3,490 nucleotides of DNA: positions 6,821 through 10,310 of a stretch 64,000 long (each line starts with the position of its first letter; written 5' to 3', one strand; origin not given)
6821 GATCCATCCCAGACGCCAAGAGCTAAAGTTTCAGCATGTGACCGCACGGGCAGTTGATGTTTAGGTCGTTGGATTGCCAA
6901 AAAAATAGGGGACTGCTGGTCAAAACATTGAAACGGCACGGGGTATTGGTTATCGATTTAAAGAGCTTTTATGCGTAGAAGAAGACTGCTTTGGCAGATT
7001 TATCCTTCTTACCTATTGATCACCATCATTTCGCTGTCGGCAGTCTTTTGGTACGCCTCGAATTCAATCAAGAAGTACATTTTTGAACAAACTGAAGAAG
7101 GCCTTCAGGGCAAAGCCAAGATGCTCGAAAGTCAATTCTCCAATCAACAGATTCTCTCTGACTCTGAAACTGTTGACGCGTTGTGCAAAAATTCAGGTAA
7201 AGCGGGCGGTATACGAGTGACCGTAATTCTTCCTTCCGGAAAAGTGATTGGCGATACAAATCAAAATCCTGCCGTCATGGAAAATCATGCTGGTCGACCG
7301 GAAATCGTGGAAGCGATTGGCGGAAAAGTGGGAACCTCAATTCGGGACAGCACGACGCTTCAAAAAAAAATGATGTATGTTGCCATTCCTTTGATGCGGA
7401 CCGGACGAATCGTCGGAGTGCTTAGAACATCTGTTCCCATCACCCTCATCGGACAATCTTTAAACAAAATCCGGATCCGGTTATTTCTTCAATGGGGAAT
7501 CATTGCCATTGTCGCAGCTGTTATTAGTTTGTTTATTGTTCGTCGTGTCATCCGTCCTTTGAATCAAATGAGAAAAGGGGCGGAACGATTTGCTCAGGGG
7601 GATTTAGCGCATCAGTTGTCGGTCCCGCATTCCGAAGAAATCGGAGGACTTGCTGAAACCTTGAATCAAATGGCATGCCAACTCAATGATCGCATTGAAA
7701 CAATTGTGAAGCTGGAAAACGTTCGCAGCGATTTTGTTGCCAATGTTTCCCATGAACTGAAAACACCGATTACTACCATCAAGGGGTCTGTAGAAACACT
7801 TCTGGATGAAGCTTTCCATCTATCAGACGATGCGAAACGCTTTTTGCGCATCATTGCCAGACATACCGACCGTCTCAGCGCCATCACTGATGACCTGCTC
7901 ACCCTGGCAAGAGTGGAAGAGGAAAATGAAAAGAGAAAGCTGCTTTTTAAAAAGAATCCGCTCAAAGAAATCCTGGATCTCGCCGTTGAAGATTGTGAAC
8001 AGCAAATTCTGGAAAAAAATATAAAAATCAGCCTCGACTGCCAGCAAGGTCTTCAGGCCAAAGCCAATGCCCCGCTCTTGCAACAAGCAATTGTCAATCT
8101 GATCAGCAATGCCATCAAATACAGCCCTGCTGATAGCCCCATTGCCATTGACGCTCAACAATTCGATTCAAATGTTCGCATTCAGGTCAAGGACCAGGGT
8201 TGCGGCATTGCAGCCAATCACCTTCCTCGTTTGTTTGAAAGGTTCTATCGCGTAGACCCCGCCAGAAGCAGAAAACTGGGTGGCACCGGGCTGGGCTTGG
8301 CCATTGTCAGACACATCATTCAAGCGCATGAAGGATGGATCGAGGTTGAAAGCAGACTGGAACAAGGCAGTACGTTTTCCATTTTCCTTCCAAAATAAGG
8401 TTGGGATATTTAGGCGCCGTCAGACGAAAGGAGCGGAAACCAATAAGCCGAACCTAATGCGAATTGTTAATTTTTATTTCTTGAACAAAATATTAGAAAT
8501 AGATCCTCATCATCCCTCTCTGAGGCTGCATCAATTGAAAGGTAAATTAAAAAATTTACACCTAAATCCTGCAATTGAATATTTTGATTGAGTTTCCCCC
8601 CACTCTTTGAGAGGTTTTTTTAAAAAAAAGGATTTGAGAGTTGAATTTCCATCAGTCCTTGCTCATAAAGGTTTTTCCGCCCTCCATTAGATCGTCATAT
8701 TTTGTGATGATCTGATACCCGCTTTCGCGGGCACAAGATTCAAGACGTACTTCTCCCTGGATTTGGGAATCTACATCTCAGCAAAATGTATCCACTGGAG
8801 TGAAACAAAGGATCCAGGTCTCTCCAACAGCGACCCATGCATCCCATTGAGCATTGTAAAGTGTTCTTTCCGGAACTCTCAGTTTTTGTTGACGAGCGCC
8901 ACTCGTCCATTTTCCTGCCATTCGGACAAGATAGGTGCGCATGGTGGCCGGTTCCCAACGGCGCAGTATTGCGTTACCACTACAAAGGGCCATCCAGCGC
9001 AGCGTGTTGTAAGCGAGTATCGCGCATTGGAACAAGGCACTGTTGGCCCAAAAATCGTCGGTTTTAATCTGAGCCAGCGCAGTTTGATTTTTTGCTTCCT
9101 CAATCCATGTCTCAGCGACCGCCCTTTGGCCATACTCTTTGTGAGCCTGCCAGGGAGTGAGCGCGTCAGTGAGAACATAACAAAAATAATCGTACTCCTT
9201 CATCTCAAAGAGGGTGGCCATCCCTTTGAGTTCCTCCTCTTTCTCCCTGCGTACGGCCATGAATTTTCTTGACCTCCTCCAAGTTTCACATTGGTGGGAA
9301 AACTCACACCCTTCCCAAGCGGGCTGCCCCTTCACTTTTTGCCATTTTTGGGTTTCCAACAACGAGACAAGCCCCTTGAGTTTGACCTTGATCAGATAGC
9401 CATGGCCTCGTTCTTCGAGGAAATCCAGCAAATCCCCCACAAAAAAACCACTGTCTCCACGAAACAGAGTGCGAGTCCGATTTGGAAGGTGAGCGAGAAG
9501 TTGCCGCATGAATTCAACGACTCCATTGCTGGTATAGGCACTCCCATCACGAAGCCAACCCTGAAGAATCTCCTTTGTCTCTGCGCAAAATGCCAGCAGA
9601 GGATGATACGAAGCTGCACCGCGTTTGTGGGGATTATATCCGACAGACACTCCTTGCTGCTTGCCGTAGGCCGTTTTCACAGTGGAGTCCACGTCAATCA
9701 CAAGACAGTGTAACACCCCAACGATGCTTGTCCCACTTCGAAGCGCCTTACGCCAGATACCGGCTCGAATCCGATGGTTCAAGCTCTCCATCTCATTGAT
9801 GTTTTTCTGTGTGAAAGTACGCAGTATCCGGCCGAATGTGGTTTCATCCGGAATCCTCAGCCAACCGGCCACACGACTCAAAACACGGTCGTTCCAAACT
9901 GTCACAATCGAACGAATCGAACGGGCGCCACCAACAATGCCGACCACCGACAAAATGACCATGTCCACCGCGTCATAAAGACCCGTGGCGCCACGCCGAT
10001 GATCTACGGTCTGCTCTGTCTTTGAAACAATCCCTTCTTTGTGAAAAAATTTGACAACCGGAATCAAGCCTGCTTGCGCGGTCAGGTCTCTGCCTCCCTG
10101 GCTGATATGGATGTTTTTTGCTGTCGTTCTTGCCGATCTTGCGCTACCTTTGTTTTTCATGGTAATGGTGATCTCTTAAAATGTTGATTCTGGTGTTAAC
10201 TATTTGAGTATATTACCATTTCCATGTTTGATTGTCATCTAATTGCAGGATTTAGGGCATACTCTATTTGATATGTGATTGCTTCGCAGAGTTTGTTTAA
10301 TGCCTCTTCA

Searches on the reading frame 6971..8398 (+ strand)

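Call 80: search_protein_families(library=pfam, proteins=[window:6971-8398:+], max_evalue=0.00001)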
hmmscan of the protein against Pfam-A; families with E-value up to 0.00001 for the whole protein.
window:6971-8398:+ (475 aa): 4 families
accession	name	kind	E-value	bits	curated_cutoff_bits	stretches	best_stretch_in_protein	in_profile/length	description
PF02518.31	HATPase_c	-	3.1e-30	105.3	26.4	1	367-474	3-108/111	Histidine kinase-, DNA gyrase B-, and HSP90-like ATPase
PF00512.31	HisKA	-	1.5e-20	73.4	26.9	1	252-317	2-65/66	His Kinase A (phospho-acceptor) domain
PF00672.30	HAMP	-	1.1e-11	45.3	25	1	188-235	1-48/53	HAMP domain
PF16736.11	sCache_like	-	9.8e-06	26.3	27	0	39-150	5-111/117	Single Cache-like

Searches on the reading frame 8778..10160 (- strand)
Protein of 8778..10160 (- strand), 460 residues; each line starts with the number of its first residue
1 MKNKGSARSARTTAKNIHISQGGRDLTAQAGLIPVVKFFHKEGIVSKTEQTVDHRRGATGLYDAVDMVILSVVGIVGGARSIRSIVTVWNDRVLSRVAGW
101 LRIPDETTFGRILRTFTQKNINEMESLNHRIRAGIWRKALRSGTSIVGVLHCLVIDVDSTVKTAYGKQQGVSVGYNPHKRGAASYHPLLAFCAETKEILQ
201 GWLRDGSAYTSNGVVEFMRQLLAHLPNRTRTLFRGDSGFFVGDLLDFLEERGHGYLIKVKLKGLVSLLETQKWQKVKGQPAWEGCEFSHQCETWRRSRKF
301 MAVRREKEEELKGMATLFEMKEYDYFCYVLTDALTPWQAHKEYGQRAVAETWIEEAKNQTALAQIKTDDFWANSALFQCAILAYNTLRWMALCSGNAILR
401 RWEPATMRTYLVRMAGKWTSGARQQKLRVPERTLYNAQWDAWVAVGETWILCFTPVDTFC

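Call 80: search_protein_families(library=pfam, proteins=[window:8778-10160:-], max_evalue=0.00001)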
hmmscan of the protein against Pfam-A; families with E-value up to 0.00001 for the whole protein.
window:8778-10160:- (460 aa): 2 families
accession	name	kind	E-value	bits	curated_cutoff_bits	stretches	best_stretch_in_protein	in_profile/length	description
PF13701.12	DDE_Tnp_1_4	-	2.4e-50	171.5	34.7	1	13-436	5-420/435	Transposase DDE domain group 1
PF01609.27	DDE_Tnp_1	-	4.4e-16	59.7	23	1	154-385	6-199/200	Transposase DDE domain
